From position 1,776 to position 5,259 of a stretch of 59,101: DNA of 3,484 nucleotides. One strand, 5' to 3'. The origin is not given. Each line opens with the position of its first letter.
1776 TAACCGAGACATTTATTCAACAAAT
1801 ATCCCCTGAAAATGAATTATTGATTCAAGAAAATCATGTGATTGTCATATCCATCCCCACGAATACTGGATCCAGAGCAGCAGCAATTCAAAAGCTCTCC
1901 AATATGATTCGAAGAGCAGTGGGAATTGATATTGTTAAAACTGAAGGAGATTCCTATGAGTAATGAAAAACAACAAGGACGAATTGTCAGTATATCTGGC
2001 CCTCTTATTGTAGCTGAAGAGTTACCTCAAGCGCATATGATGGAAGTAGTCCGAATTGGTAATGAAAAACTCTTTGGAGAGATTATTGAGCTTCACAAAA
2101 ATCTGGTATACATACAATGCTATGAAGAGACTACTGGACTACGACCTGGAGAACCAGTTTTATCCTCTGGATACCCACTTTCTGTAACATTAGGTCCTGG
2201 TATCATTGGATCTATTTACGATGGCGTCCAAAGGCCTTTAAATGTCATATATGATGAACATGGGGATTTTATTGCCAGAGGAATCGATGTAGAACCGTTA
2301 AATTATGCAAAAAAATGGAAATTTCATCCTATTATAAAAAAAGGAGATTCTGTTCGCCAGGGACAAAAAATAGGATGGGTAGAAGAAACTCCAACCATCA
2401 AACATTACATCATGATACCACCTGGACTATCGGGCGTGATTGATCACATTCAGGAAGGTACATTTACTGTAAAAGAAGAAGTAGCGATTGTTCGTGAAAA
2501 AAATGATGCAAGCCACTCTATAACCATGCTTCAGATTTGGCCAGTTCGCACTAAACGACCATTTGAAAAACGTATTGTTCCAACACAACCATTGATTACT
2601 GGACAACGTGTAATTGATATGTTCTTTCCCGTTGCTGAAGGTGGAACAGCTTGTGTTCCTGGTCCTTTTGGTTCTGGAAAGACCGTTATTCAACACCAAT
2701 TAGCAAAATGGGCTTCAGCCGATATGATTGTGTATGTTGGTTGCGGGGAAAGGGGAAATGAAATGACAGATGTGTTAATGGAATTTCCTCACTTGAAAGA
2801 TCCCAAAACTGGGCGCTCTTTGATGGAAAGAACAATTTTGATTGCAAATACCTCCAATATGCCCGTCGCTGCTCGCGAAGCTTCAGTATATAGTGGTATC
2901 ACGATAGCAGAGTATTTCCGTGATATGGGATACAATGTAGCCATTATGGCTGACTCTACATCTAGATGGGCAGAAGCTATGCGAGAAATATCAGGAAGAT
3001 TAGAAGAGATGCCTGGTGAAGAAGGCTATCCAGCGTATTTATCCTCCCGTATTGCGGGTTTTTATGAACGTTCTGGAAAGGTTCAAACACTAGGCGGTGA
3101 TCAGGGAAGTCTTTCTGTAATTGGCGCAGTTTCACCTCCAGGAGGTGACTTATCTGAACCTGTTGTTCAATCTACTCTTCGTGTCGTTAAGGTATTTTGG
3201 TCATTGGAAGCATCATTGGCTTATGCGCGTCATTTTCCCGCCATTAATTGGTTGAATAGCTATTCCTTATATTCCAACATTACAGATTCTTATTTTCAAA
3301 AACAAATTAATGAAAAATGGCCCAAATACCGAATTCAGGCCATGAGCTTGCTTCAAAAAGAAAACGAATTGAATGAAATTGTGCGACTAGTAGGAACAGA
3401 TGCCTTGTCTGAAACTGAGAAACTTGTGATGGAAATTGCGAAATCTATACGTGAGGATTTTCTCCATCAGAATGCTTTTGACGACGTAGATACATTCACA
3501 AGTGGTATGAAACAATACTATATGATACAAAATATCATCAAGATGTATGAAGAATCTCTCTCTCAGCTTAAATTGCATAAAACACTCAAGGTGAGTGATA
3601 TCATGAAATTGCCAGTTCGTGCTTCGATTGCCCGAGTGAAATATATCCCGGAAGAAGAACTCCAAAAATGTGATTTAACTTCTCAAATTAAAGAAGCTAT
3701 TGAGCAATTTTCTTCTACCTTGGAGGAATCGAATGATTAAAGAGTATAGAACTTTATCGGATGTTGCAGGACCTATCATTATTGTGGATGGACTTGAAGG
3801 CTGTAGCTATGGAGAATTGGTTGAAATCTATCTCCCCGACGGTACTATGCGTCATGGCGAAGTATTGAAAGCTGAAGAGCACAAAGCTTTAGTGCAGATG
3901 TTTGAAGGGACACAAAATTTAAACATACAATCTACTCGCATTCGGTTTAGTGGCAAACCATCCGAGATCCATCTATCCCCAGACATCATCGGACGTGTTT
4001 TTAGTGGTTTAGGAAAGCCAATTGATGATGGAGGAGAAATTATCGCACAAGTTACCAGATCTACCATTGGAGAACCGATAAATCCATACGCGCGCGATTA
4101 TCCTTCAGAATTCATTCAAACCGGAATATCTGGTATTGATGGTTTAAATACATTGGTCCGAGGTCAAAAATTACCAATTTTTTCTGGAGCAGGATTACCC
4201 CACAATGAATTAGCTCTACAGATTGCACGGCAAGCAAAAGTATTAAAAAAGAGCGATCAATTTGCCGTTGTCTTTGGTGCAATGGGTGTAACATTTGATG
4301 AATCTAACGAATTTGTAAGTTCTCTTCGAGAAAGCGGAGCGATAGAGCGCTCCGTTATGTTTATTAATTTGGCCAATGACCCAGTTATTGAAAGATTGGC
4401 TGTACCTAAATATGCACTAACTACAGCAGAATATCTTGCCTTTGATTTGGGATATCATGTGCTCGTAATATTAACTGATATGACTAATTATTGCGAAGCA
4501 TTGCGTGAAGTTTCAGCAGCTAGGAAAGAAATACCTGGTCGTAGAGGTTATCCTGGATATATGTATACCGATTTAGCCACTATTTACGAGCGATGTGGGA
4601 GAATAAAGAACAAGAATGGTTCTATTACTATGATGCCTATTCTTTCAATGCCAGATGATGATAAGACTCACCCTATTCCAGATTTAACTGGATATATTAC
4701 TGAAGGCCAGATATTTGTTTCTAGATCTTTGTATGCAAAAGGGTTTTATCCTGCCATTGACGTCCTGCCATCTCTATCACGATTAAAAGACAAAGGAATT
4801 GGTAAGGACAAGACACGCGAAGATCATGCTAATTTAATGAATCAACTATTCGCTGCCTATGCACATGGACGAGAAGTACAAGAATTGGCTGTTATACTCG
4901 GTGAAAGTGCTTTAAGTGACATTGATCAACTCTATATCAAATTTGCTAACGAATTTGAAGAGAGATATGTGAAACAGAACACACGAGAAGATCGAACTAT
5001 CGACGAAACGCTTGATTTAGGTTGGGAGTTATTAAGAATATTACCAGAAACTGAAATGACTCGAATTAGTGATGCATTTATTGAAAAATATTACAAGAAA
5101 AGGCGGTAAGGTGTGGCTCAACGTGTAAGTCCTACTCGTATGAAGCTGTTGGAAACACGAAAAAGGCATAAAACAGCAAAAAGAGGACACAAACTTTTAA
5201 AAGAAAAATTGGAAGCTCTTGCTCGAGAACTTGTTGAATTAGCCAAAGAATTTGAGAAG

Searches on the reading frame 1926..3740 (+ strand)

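Call 26: search_protein_families(library=pfam, proteins=[window:1926-3740:+], max_evalue=0.00001)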
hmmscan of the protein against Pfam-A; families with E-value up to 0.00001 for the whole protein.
window:1926-3740:+ (604 aa): 4 families
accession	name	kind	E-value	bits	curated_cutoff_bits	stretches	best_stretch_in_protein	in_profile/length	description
PF00006.31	ATP-synt_ab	-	7.7e-74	248.3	29.5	1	226-447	1-213/213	ATP synthase alpha/beta family, nucleotide-binding domain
PF16886.11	ATP-synt_ab_Xtn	-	7.2e-27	93.4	25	1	122-208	1-88/88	ATPsynthase alpha/beta subunit barrel-sandwich domain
PF22919.1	ATP-synt_VA_C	-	1.2e-24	86.7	24.7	1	456-549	3-93/101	C-terminal domain of V and A type ATP synthase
PF02874.29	ATP-synt_ab_N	-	3.1e-12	47.3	20.9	1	20-82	1-69/69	ATP synthase alpha/beta family, beta-barrel domain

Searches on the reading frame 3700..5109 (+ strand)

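Call 26: search_protein_families(library=pfam, proteins=[window:3700-5109:+], max_evalue=0.00001)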
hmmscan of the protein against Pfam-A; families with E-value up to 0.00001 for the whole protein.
window:3700-5109:+ (469 aa): 3 families
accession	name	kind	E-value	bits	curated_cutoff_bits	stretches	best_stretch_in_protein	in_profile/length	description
PF00006.31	ATP-synt_ab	-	1.2e-78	264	29.5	1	142-360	1-213/213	ATP synthase alpha/beta family, nucleotide-binding domain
PF22919.1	ATP-synt_VA_C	-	4.2e-33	113.8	24.7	1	366-465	2-101/101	C-terminal domain of V and A type ATP synthase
PF02874.29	ATP-synt_ab_N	-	1e-10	42.4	20.9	1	20-85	2-69/69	ATP synthase alpha/beta family, beta-barrel domain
